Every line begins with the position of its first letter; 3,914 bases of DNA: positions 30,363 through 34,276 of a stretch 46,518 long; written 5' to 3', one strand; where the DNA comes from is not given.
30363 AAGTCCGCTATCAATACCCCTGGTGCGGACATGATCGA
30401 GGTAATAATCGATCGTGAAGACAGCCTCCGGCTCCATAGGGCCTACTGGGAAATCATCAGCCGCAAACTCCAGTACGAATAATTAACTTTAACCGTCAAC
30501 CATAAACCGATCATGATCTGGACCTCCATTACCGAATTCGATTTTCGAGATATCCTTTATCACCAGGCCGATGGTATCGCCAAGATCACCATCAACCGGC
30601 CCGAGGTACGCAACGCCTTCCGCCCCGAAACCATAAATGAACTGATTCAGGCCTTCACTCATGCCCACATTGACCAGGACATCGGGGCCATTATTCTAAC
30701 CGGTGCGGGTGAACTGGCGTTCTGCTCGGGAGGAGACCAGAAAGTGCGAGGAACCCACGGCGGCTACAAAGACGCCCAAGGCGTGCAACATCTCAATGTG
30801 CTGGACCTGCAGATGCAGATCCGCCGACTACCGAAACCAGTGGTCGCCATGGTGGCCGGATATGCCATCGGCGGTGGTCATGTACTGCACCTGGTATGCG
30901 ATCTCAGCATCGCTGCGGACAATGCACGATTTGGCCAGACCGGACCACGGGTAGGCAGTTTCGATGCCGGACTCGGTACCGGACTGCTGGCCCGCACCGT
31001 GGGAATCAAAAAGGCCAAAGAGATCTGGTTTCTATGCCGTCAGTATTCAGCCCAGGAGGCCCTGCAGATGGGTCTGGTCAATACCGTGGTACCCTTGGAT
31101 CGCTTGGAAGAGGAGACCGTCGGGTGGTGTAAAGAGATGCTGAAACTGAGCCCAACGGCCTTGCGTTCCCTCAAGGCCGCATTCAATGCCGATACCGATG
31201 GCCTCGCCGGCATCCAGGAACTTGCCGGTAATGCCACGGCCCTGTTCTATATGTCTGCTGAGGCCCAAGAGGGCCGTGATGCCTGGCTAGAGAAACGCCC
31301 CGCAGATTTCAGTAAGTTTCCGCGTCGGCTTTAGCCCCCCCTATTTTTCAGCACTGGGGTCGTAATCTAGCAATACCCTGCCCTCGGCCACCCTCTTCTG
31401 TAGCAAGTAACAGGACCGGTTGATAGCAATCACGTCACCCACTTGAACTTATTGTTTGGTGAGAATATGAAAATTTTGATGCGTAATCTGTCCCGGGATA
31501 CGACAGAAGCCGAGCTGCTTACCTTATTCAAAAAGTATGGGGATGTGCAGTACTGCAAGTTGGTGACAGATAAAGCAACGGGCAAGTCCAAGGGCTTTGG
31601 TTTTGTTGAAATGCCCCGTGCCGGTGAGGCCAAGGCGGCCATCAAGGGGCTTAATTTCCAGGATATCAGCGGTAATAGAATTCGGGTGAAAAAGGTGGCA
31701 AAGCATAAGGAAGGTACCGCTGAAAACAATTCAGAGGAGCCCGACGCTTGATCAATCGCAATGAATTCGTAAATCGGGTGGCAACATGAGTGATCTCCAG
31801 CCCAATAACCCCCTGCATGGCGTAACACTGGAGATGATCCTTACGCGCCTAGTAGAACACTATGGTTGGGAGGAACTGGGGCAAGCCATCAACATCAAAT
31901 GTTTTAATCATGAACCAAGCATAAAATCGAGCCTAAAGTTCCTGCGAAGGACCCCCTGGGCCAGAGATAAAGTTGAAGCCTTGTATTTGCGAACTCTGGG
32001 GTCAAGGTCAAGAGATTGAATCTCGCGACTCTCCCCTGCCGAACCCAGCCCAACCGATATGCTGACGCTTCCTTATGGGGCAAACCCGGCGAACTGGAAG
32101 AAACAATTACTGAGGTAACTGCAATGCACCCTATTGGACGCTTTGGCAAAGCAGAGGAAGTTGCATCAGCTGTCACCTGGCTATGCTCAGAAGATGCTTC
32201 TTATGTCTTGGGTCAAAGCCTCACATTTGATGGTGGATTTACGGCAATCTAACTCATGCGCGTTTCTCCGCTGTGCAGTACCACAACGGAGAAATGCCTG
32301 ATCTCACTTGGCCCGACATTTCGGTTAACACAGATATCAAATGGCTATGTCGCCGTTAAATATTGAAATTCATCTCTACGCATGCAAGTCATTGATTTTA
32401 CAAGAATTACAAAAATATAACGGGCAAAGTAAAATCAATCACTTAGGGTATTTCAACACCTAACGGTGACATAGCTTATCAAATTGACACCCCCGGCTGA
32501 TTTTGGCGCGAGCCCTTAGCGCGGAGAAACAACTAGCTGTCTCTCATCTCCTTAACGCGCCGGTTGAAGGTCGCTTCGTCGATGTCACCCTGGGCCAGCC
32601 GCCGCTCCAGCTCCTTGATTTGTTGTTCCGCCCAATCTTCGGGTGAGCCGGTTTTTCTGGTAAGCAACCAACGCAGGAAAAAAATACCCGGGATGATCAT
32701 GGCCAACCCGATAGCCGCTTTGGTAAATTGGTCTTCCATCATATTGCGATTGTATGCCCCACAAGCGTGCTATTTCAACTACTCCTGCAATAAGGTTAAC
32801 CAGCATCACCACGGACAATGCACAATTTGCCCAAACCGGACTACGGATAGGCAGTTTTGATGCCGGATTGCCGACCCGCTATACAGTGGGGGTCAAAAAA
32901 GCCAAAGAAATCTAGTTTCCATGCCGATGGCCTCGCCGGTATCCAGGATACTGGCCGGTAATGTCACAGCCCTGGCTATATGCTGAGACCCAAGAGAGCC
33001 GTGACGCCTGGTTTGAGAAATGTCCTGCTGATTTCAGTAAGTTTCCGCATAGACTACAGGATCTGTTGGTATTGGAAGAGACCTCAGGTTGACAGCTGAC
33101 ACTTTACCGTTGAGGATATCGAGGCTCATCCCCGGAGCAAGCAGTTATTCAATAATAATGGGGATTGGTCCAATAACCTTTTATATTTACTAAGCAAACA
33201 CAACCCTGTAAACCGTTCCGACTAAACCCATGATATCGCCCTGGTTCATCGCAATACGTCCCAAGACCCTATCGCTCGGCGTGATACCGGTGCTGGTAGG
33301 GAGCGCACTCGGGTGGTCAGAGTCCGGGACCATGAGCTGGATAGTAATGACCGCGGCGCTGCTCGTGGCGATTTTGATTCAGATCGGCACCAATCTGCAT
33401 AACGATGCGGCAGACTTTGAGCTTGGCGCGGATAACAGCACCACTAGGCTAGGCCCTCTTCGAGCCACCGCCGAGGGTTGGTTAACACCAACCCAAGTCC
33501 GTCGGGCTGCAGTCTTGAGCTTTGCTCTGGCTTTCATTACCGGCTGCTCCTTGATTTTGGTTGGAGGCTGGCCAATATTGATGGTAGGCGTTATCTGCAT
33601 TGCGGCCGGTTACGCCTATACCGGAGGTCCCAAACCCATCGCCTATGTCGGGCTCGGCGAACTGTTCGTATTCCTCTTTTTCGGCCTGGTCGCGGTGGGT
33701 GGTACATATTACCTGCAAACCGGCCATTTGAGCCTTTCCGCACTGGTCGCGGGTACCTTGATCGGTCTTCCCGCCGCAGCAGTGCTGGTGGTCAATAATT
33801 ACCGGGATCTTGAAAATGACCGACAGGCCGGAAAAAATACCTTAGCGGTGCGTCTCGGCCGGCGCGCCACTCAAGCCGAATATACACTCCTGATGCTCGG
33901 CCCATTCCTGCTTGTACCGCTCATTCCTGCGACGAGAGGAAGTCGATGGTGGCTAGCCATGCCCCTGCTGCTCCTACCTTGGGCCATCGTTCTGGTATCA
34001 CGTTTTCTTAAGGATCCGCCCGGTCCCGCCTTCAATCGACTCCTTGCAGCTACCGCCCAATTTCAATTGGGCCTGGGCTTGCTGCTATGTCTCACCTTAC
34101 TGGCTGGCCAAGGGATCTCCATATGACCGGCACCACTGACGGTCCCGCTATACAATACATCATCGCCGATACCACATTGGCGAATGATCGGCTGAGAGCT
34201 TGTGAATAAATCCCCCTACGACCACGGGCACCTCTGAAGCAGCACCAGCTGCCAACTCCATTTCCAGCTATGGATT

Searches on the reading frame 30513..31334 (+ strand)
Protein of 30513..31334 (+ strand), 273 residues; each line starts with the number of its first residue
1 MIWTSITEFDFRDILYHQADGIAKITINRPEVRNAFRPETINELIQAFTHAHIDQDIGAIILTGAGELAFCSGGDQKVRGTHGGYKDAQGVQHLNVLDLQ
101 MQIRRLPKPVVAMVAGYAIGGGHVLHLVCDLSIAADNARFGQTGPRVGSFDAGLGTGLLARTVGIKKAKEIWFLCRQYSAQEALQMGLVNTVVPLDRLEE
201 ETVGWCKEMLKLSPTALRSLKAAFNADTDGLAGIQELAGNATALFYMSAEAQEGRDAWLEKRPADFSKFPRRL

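Call 28: search_protein_families(library=pfam, proteins=[window:30513-31334:+], max_evalue=0.0001)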
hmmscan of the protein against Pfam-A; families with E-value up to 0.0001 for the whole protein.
window:30513-31334:+ (273 aa): 2 families
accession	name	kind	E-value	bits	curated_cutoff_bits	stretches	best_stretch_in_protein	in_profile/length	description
PF00378.25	ECH_1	-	3.8e-78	262.7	27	1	19-267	3-249/251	Enoyl-CoA hydratase/isomerase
PF16113.10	ECH_2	-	2.1e-21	77.3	27.2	1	23-200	2-179/335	Enoyl-CoA hydratase/isomerase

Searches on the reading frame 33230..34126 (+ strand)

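Call 28: search_protein_families(library=pfam, proteins=[window:33230-34126:+], max_evalue=0.0001)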
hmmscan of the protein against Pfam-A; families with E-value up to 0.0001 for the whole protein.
window:33230-34126:+ (298 aa): 1 family
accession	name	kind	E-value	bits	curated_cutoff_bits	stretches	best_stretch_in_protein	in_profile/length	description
PF01040.23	UbiA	-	2.4e-38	132.3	34.2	1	18-263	2-235/250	UbiA prenyltransferase family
